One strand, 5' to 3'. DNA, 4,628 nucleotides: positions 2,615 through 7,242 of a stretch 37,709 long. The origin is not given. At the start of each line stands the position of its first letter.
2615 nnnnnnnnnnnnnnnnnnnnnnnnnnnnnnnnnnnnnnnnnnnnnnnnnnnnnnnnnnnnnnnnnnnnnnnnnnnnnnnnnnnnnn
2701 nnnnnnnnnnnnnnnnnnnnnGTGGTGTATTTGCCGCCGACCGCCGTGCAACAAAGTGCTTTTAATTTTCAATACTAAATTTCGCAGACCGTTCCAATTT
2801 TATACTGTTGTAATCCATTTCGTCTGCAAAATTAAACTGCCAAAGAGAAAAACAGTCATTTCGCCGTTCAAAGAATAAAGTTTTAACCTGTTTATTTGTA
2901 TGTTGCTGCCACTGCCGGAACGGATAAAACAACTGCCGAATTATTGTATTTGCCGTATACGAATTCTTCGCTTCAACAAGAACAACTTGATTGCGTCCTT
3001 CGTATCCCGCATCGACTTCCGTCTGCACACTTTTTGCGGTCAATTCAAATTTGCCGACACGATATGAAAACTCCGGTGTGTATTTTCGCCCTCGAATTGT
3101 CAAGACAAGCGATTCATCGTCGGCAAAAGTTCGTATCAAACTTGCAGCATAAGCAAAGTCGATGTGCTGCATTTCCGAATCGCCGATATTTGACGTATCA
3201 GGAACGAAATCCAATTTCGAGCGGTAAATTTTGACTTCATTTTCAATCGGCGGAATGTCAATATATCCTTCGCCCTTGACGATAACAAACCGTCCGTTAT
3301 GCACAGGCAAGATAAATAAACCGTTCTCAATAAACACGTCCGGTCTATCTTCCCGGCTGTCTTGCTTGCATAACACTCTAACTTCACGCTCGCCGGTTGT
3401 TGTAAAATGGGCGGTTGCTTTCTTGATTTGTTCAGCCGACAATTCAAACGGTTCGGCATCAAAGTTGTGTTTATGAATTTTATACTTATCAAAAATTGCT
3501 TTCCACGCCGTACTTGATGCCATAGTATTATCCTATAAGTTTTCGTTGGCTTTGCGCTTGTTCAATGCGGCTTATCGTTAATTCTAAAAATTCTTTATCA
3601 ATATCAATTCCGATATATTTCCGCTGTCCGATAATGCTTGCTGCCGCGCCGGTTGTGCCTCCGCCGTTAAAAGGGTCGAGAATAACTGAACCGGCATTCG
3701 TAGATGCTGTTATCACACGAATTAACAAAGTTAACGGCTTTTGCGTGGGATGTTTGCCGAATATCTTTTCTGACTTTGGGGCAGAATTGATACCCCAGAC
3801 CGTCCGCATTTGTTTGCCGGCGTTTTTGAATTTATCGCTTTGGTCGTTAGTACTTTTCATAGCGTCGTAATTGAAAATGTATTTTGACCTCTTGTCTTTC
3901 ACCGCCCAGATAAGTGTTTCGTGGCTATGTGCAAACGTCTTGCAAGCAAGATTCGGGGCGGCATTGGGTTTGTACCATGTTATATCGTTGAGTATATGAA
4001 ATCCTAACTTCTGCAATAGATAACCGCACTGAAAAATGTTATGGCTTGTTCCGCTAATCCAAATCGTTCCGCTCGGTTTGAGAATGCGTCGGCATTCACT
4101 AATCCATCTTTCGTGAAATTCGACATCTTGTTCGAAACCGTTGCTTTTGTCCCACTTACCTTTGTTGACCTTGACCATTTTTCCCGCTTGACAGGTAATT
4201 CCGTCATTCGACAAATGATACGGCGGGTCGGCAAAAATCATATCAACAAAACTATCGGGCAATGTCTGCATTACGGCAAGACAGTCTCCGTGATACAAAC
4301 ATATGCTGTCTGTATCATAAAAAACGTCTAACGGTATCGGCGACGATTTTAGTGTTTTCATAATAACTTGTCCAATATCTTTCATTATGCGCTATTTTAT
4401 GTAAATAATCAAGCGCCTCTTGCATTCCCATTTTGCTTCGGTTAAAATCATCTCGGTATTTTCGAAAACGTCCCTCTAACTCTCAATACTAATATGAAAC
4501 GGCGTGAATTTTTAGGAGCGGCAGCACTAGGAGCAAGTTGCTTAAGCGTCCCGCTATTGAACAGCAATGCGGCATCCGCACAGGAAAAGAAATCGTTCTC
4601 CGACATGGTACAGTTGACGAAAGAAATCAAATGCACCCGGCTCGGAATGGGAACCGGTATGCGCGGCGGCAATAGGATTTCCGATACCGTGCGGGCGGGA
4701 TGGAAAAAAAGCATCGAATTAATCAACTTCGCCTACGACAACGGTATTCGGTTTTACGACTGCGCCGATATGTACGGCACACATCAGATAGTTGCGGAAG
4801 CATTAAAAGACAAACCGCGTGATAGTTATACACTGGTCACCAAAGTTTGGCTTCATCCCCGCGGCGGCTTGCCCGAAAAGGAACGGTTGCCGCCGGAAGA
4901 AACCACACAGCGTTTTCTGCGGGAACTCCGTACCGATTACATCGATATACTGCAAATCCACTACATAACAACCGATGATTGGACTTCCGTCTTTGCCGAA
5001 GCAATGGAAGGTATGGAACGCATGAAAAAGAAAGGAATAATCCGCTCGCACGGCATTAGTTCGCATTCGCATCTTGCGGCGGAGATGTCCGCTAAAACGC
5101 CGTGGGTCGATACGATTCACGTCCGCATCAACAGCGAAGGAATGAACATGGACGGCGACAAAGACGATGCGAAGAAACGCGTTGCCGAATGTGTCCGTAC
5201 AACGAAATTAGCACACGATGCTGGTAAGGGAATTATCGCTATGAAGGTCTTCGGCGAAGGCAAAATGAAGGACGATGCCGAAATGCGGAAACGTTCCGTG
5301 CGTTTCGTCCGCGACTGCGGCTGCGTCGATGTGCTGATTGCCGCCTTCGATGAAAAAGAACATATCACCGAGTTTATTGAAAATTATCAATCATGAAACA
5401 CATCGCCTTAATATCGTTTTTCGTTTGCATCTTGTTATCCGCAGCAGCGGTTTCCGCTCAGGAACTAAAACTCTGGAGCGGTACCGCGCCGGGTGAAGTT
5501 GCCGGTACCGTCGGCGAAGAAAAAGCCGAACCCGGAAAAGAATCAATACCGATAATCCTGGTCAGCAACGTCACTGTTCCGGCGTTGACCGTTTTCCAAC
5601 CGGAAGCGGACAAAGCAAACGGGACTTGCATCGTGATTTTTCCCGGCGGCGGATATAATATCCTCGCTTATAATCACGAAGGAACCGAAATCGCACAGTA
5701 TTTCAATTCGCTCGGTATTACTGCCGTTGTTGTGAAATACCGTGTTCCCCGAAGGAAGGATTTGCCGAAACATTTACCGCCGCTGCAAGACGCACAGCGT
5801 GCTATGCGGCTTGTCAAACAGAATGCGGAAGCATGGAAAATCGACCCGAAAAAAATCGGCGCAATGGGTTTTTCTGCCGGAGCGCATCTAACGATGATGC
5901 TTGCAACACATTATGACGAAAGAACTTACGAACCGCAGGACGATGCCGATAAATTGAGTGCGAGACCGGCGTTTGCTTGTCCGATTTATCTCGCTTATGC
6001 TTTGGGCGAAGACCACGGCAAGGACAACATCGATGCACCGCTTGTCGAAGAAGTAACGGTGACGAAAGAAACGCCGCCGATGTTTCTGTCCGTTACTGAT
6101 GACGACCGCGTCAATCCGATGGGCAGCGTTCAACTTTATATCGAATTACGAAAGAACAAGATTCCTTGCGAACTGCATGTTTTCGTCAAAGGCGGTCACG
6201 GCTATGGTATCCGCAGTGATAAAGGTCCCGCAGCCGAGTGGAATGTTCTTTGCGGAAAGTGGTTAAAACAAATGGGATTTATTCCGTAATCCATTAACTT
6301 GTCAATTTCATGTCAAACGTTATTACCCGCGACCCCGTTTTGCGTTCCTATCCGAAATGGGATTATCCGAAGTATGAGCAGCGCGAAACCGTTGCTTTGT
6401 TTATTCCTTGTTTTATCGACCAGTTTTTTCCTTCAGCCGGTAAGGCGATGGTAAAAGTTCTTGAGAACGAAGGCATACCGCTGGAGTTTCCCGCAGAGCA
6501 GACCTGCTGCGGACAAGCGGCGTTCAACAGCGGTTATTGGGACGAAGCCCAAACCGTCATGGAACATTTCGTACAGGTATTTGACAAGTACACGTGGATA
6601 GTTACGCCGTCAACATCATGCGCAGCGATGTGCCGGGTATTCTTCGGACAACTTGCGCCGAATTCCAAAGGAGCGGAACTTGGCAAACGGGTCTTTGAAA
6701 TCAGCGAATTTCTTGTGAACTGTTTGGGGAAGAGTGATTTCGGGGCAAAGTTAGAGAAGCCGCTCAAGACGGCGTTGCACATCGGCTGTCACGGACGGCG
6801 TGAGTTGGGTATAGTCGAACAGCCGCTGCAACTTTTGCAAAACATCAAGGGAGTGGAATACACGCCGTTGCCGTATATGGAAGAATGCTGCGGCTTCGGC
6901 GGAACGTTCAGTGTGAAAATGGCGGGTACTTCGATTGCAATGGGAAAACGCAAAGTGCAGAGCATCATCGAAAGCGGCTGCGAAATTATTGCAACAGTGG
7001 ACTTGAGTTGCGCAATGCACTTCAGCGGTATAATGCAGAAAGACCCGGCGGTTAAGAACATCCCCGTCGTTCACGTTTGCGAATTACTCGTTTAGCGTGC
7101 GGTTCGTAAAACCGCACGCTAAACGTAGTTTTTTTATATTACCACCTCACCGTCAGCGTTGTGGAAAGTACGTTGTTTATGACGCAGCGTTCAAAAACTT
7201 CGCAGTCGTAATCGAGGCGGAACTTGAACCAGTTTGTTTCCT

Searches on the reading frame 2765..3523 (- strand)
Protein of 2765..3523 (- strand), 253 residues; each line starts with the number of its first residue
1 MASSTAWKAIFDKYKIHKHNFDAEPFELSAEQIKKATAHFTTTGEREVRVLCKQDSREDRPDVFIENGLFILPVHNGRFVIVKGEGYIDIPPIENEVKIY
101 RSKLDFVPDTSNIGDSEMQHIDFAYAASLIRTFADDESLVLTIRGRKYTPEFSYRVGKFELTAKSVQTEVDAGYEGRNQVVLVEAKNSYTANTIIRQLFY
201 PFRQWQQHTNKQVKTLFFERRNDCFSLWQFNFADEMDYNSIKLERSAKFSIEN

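Call 6: search_protein_families(library=pfam, proteins=[window:2765-3523:-], max_evalue=0.001)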
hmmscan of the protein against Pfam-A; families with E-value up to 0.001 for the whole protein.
window:2765-3523:- (253 aa): 2 families
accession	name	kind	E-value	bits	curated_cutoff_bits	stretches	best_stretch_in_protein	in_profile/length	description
PF22518.2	DUF6997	-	2.4e-49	168.3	27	1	83-249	2-174/175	Domain of unknown function (DUF6997)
PF22515.2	DUF6996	-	9.7e-24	83.6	27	1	5-81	2-71/71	Domain of unknown function (DUF6996)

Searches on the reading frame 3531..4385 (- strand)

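Call 6: search_protein_families(library=pfam, proteins=[window:3531-4385:-], max_evalue=0.001)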
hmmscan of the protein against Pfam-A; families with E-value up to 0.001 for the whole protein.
window:3531-4385:- (285 aa): 1 family
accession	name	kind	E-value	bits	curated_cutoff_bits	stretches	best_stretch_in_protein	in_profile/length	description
PF01555.25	N6_N4_Mtase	-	1.3e-60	205.5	26.7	1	47-270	1-219/221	DNA methylase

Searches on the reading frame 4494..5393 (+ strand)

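Call 6: search_protein_families(library=pfam, proteins=[window:4494-5393:+], max_evalue=0.001)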
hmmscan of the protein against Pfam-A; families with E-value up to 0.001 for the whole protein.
window:4494-5393:+ (300 aa): 1 family
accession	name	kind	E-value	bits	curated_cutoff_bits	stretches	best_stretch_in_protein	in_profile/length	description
PF00248.27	Aldo_ket_red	-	5.7e-26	91.7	24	1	50-261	2-200/291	Aldo/keto reductase family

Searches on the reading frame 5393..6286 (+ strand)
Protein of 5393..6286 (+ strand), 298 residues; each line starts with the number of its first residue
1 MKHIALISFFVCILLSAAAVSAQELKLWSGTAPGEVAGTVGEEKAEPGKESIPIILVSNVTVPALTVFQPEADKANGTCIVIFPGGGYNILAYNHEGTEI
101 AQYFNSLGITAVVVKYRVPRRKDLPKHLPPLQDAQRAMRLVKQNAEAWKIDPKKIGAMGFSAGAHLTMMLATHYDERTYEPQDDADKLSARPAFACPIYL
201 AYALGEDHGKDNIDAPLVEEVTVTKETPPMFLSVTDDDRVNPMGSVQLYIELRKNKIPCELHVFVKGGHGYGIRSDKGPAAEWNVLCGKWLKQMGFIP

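Call 6: search_protein_families(library=pfam, proteins=[window:5393-6286:+], max_evalue=0.001)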
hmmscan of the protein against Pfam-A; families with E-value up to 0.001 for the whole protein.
window:5393-6286:+ (298 aa): 5 families
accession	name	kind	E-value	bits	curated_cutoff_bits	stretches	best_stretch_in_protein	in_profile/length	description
PF20434.5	BD-FAE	-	9.2e-18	65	26.8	1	66-181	2-117/215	BD-FAE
PF07859.19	Abhydrolase_3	-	3.1e-12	47.2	25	1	81-200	2-108/210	alpha/beta hydrolase fold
PF00326.27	Peptidase_S9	-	3.1e-09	37.1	22.6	1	222-275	142-193/213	Prolyl oligopeptidase family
PF01738.24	DLH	-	2.3e-06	27.8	21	0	142-222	86-169/217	Dienelactone hydrolase family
PF00135.34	COesterase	-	8.9e-06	25.4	27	1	65-173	88-203/515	Carboxylesterase family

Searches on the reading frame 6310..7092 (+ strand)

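Call 6: search_protein_families(library=pfam, proteins=[window:6310-7092:+], max_evalue=0.001)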
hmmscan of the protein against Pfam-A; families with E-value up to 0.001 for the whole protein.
window:6310-7092:+ (261 aa): 1 family
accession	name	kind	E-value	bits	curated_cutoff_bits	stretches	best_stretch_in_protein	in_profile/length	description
PF02754.22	CCG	-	1.1e-31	109.2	20.6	2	155-238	2-84/85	Cysteine-rich domain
